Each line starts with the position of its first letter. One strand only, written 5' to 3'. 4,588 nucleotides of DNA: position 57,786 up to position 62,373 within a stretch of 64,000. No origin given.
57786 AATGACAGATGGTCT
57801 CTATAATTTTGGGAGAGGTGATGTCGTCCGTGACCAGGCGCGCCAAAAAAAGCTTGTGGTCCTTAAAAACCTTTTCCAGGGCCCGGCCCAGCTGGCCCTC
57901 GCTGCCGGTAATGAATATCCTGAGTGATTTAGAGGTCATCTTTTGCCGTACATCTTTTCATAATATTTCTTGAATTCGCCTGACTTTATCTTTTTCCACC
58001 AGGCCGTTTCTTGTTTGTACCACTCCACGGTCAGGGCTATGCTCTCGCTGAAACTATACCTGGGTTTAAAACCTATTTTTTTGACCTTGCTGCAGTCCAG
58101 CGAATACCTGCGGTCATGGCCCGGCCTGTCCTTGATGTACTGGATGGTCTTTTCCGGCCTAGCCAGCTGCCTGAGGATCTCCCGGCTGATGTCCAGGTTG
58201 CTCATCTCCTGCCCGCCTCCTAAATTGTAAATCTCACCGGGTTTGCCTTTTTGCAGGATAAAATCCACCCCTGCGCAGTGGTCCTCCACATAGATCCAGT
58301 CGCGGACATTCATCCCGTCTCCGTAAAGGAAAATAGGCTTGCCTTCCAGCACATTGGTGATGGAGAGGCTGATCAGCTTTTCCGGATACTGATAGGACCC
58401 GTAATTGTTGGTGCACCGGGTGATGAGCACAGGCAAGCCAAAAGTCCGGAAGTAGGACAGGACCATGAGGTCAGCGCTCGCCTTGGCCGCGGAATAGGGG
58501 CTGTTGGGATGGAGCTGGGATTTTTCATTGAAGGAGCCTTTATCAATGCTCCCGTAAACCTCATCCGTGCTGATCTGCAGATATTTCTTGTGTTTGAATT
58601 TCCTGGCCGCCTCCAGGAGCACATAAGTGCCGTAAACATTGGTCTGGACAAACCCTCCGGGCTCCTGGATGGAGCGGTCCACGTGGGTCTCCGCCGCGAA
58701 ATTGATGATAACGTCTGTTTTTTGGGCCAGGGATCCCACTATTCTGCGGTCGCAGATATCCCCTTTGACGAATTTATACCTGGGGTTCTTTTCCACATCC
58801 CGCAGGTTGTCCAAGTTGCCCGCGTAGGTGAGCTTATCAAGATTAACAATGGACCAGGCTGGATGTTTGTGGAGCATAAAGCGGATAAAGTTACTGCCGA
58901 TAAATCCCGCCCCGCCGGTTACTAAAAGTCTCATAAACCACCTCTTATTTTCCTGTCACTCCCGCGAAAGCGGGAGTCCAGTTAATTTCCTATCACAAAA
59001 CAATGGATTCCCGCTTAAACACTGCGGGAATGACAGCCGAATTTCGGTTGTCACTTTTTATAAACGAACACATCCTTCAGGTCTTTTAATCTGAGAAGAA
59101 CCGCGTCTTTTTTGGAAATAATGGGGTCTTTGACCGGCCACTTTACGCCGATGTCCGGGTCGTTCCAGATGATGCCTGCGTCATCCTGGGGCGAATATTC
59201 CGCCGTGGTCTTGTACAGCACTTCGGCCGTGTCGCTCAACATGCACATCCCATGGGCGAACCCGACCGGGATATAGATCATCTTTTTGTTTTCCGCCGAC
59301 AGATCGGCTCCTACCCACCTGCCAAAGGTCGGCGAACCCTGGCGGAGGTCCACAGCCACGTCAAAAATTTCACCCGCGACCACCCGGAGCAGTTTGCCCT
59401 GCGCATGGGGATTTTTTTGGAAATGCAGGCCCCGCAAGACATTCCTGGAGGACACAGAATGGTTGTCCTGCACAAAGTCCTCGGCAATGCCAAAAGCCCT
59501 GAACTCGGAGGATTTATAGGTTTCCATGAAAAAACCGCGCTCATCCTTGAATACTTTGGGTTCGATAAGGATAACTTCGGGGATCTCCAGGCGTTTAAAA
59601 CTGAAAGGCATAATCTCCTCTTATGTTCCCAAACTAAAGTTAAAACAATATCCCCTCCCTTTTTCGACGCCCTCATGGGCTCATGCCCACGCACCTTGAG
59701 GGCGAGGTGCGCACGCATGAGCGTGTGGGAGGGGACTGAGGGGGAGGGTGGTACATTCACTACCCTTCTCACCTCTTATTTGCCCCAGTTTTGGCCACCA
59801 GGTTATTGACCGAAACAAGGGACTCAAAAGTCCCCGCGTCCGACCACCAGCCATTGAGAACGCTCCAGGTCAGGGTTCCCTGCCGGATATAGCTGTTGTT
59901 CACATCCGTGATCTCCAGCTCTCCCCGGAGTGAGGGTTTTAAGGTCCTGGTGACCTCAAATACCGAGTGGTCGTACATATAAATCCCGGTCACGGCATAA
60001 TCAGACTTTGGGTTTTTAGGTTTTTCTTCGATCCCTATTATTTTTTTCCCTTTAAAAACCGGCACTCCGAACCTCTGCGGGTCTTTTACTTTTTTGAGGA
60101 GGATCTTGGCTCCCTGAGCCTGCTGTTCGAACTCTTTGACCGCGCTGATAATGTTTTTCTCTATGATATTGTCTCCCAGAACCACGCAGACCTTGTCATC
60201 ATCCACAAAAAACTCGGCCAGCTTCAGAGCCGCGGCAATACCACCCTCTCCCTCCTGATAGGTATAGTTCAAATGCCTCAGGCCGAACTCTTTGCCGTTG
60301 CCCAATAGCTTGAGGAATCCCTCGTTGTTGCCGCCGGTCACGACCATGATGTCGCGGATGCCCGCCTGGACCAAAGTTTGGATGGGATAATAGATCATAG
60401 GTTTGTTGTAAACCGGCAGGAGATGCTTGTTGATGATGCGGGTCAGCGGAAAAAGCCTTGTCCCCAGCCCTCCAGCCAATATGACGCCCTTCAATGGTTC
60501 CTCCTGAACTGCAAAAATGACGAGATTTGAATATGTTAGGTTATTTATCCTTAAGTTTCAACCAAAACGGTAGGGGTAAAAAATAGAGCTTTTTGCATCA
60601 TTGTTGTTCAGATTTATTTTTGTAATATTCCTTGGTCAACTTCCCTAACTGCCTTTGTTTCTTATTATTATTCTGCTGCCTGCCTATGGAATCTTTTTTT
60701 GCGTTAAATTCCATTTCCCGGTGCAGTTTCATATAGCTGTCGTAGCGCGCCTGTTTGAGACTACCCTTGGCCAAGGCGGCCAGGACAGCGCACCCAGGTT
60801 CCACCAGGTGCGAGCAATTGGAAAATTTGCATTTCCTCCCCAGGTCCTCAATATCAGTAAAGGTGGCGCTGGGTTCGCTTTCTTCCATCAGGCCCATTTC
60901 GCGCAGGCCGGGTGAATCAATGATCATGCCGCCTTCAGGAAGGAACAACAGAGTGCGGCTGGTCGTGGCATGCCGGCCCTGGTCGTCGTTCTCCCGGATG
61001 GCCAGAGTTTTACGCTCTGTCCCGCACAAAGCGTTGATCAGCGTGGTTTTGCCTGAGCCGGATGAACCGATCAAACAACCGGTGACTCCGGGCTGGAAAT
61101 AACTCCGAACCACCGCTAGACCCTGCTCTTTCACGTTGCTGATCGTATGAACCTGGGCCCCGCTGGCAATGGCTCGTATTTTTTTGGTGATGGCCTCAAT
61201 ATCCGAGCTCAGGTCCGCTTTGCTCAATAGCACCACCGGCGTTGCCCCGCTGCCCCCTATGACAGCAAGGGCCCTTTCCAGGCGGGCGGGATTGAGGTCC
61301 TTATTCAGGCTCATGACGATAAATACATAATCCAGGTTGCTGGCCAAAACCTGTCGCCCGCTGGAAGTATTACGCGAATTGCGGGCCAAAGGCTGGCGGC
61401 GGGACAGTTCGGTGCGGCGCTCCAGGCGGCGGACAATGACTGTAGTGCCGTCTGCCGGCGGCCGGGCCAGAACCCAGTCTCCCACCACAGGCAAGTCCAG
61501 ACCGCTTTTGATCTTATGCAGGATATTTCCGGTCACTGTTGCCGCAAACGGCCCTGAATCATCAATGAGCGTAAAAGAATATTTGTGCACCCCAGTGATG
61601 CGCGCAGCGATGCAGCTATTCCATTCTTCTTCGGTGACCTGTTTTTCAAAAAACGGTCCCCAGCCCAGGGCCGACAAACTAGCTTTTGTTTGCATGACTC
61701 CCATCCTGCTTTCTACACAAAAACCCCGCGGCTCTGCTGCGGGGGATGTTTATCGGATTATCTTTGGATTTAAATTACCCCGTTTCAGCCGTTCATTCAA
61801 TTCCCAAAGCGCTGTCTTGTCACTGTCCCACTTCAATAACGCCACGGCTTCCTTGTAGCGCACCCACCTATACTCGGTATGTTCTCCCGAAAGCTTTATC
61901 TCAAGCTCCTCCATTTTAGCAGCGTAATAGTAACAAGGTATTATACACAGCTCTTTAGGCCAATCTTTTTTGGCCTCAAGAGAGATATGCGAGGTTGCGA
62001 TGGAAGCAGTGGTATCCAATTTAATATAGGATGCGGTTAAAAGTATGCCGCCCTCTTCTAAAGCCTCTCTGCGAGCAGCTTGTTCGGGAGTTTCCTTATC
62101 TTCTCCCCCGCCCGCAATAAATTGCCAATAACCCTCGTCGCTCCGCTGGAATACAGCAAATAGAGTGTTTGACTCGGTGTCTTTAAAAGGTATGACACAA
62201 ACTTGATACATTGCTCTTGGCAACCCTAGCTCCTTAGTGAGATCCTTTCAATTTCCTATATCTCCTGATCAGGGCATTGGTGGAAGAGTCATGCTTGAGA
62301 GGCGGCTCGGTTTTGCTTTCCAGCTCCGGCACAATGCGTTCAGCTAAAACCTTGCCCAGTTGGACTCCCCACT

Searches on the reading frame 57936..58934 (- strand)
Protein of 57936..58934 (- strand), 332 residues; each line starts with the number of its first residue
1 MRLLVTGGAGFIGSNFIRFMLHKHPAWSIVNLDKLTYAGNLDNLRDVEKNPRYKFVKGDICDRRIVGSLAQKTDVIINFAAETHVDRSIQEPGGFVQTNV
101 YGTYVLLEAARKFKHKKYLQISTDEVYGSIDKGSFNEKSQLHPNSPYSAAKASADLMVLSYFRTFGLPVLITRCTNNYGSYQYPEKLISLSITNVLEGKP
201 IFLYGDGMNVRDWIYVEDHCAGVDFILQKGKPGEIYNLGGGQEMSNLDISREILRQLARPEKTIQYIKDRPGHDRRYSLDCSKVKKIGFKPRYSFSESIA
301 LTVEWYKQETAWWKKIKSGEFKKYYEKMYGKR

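Call 28: search_protein_families(library=pfam, proteins=[window:57936-58934:-], max_evalue=0.001)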
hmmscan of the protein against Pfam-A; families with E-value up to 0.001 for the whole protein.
window:57936-58934:- (332 aa): 7 families
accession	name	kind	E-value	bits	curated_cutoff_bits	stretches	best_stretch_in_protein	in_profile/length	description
PF16363.11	GDP_Man_Dehyd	-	9.2e-81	272.3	27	1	4-300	1-330/332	GDP-mannose 4,6 dehydratase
PF01370.27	Epimerase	-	1.6e-63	214.8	20.9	1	4-239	2-240/240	NAD dependent epimerase/dehydratase family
PF01073.25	3Beta_HSD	-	6.3e-20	71.8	22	1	4-218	1-220/280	3-beta hydroxysteroid dehydrogenase/isomerase family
PF04321.23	RmlD_sub_bind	-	1.5e-16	60.7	27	1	1-304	1-283/287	RmlD substrate binding domain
PF02719.21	Polysacc_synt_2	-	3.7e-15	56.3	20.2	1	3-272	1-266/293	Polysaccharide biosynthesis protein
PF07993.18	NAD_binding_4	-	5.1e-15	55.8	20.1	1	5-176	1-206/258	Male sterility protein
PF13460.12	NAD_binding_10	-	0.00022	21.6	27.2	1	37-155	25-128/184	NAD(P)H-binding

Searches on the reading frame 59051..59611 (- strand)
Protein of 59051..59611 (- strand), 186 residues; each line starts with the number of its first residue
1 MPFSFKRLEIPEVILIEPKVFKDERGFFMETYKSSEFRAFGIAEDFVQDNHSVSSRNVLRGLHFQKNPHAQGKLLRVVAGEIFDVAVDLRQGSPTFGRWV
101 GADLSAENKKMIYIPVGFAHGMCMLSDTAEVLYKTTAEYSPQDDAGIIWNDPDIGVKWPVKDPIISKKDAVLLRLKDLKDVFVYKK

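Call 28: search_protein_families(library=pfam, proteins=[window:59051-59611:-], max_evalue=0.001)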
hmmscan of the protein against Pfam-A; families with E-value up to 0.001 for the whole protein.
window:59051-59611:- (186 aa): 1 family
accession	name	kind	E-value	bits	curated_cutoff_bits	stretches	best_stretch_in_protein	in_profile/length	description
PF00908.23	dTDP_sugar_isom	-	1.4e-73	246.5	27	1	8-176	2-167/168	dTDP-4-dehydrorhamnose 3,5-epimerase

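Call 52: list_cluster_members(proteins=[window:59051-59611:-, window:57936-58934:-, window:57091-57939:-, window:60598-61704:-, window:5594-6640:-, window:4366-5580:-, window:1996-3252:-, window:1031-1984:-])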
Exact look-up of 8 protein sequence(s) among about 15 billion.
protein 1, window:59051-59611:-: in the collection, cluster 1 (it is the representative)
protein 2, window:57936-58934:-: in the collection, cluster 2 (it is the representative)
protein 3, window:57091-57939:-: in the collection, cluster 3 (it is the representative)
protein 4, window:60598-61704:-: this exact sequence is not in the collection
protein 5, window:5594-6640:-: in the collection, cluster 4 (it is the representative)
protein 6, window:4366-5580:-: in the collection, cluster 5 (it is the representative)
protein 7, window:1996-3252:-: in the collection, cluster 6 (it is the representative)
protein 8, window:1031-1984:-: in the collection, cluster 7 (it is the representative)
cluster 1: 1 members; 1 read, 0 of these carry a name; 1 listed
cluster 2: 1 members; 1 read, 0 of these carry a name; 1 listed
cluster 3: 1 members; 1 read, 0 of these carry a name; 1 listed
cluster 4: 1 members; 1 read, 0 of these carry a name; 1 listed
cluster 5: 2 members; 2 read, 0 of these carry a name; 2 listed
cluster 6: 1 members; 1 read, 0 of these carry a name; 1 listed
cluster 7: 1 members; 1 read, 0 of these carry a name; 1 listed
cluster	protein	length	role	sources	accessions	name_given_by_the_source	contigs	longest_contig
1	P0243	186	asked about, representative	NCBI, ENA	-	-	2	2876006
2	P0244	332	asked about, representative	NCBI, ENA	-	-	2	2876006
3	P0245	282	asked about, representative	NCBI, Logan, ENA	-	-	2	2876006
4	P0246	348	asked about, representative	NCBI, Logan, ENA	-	-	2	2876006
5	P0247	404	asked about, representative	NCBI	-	-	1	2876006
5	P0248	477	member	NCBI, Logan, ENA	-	-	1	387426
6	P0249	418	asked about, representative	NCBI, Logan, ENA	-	-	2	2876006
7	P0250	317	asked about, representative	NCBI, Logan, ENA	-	-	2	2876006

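Call 53: find_encoding_contigs(protein=P0250, flank=10000, max_places=4)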
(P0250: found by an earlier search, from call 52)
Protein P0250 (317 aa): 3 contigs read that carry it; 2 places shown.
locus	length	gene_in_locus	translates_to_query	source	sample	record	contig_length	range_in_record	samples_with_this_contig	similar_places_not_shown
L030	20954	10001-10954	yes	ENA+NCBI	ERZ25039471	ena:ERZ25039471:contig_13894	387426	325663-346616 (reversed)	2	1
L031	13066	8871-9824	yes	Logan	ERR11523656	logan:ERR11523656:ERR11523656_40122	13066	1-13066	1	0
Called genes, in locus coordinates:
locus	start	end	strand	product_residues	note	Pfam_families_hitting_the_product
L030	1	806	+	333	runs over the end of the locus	PF00535:Glycos_transf_2, PF13641:Glyco_tranf_2_3, PF13632:Glyco_trans_2_3 (weak)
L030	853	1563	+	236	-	PF00535:Glycos_transf_2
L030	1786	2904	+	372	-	PF00534:Glycos_transf_1, PF13692:Glyco_trans_1_4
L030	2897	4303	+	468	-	PF13727:CoA_binding_3, PF02397:Bac_transf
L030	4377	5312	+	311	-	PF01073:3Beta_HSD, PF01370:Epimerase, PF02719:Polysacc_synt_2, PF04321:RmlD_sub_bind, PF13460:NAD_binding_10, PF16363:GDP_Man_Dehyd, PF07993:NAD_binding_4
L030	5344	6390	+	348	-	PF00483:NTP_transferase, PF12804:NTP_transf_3 (weak), PF25084:LbH_EIF2B, PF24894:Hexapep_GlmU, PF25087:GMPPB_C, PF00132:Hexapep (weak)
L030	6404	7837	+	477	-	PF02878:PGM_PMM_I, PF02879:PGM_PMM_II, PF02880:PGM_PMM_III, PF00408:PGM_PMM_IV (weak)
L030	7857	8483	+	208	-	PF01121:CoaE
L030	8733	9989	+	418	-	PF07498:Rho_N, PF07497:Rho_RNA_bind, PF00006:ATP-synt_ab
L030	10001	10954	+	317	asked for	PF23473:LysM3_LYK4_5 (faint), PF01476:LysM, PF01551:Peptidase_M23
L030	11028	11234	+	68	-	PF01197:Ribosomal_L31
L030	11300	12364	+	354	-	PF03462:PCRF, PF00472:RF-1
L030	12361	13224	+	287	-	PF17827:PrmC_N, PF05175:MTS, PF06325:PrmA, PF05971:Methyltransf_10 (faint), PF13847:Methyltransf_31, PF08241:Methyltransf_11 (weak), PF13649:Methyltransf_25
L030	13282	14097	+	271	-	PF01261:AP_endonuc_2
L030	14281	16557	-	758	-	PF00330:Aconitase, PF00694:Aconitase_C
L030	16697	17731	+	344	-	PF13229:Beta_helix, PF05048:NosD (weak)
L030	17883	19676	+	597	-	PF05157:MshEN, PF00437:T2SSE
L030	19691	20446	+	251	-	PF01479:S4 (weak), PF01728:FtsJ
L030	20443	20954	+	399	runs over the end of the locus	PF04165:DUF401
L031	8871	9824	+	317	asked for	PF23473:LysM3_LYK4_5 (faint), PF01476:LysM, PF01551:Peptidase_M23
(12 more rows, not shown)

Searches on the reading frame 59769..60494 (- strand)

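Call 29: search_protein_families(library=pfam, proteins=[window:59769-60494:-], max_evalue=0.001)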
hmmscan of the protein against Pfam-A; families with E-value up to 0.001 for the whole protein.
window:59769-60494:- (241 aa): 2 families
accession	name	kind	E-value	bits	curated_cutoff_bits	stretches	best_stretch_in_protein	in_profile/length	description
PF00483.29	NTP_transferase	-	2.7e-58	197.9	21.2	1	2-234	1-243/245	Nucleotidyl transferase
PF12804.13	NTP_transf_3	-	2.6e-10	41.1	27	1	3-121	1-109/160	MobA-like NTP transferase domain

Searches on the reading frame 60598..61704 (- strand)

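Call 29: search_protein_families(library=pfam, proteins=[window:60598-61704:-], max_evalue=0.001)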
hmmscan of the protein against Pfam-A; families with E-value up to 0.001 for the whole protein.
window:60598-61704:- (368 aa): 3 families
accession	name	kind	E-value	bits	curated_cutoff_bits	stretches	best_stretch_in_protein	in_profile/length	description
PF03193.22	RsgA_GTPase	-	7.9e-41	140.2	30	1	101-272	3-173/174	RsgA GTPase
PF00005.33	ABC_tran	-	1.8e-05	25.8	25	1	201-232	6-37/137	ABC transporter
PF01926.29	MMR_HSR1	-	0.00014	22.4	21.9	1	210-271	3-59/113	50S ribosome-binding GTPase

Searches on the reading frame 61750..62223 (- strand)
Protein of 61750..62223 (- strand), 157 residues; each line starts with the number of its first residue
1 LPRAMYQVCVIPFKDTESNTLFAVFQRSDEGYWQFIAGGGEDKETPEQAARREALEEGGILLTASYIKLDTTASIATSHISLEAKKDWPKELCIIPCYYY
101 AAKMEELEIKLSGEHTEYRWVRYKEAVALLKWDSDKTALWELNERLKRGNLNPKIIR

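Call 29: search_protein_families(library=pfam, proteins=[window:61750-62223:-], max_evalue=0.001)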
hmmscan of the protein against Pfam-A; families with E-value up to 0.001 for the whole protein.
window:61750-62223:- (157 aa): 1 family
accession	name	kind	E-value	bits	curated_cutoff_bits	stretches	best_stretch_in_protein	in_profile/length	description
PF00293.34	NUDIX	-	1e-14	55.1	21.1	1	8-134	6-125/134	NUDIX domain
